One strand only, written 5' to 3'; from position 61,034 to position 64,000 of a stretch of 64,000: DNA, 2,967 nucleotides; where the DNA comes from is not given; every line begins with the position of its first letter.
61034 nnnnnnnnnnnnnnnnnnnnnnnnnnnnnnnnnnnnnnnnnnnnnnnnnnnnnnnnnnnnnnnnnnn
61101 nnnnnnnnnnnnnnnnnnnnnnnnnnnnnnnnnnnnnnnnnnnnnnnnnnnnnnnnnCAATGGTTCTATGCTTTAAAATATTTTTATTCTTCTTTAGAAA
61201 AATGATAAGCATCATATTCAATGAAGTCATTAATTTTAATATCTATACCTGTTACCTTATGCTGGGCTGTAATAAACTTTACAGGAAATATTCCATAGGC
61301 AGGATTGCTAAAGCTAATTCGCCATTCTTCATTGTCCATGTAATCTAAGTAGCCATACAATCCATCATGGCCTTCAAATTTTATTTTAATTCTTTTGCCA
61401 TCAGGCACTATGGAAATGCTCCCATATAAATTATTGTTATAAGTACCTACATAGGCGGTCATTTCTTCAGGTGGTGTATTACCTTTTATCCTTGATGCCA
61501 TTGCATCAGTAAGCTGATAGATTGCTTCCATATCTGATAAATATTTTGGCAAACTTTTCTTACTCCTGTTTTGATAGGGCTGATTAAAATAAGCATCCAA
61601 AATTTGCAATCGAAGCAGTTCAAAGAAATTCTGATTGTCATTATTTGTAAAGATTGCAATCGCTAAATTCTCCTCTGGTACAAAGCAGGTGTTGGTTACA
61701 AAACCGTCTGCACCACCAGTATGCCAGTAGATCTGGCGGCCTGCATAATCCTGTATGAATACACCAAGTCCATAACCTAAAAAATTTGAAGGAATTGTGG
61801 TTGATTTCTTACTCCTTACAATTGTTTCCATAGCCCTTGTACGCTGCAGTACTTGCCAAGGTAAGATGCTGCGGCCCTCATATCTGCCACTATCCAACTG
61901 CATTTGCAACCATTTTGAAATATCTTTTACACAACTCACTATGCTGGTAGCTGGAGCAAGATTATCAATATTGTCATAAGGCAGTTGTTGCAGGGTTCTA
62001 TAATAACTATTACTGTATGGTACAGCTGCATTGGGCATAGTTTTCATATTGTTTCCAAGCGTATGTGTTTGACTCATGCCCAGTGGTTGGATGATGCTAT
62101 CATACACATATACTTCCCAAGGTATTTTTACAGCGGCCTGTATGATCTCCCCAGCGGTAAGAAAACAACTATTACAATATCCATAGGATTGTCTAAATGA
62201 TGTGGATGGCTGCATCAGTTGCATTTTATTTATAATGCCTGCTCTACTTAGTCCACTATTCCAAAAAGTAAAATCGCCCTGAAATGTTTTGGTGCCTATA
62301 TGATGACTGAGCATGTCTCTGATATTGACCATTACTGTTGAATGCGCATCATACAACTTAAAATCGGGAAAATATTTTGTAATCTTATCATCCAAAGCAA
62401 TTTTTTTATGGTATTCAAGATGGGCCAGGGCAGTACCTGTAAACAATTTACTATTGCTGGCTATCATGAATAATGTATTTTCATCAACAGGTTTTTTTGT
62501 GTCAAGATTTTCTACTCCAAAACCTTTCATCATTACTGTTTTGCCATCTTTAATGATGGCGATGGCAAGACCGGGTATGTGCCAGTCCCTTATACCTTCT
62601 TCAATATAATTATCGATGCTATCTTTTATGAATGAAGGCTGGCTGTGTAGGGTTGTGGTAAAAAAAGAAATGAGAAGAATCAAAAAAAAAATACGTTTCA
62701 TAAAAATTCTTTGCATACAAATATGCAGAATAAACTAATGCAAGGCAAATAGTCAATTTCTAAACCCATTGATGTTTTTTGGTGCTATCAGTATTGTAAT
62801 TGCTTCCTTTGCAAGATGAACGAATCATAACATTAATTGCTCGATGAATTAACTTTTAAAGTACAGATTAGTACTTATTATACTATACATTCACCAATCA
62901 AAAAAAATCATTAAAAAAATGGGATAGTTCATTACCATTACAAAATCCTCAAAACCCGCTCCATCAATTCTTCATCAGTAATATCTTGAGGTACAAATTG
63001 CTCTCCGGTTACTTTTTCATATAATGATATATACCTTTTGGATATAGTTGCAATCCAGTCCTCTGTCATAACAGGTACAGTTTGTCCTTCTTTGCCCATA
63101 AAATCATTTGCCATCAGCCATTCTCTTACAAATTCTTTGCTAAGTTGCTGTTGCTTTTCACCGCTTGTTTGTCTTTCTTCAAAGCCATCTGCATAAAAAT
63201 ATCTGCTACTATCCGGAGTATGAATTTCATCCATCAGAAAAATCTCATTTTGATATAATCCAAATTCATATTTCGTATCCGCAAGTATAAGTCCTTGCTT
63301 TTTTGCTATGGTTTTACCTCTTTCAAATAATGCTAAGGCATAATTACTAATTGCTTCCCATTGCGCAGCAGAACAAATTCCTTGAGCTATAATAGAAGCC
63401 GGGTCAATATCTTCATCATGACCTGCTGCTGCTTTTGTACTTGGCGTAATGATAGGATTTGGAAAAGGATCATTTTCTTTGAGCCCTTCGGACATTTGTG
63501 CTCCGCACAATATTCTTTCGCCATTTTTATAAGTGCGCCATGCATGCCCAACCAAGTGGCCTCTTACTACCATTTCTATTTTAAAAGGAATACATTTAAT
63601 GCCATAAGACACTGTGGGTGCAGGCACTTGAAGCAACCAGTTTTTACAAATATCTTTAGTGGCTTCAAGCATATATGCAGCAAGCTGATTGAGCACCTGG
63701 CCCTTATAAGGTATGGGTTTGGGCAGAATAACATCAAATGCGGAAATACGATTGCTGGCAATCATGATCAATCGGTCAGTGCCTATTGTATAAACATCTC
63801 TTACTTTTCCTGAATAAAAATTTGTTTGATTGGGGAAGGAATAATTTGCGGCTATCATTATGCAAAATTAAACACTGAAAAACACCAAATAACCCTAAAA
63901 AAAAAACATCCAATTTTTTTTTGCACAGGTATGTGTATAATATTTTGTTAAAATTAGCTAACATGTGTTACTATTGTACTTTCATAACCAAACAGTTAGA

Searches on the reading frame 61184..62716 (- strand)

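Call 11: search_protein_families(library=pfam, proteins=[window:61184-62716:-], max_evalue=0.001)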
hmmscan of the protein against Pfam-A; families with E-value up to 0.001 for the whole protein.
window:61184-62716:- (510 aa): 2 families
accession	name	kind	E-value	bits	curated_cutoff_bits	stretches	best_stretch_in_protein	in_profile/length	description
PF00144.29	Beta-lactamase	-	6e-55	187.1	27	1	34-364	1-315/329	Beta-lactamase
PF11954.13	DUF3471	-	3.2e-09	37.5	29.3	1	409-503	2-98/103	Domain of unknown function (DUF3471)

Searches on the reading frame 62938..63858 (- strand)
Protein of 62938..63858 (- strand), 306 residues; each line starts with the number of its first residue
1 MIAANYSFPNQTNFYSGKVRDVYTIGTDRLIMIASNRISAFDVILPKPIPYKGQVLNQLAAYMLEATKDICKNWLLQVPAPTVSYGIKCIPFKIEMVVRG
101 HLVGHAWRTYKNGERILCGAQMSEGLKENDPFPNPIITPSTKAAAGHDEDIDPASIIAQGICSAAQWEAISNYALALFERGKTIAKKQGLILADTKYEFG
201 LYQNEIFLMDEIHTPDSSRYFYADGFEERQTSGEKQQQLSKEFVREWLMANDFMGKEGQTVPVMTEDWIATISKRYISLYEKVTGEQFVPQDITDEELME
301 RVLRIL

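Call 11: search_protein_families(library=pfam, proteins=[window:62938-63858:-], max_evalue=0.001)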
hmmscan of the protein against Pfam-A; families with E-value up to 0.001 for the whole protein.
window:62938-63858:- (306 aa): 1 family
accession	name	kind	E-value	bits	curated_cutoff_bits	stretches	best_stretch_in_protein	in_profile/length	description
PF01259.24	SAICAR_synt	-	2.5e-66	224.2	20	1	14-251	2-222/233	SAICAR synthetase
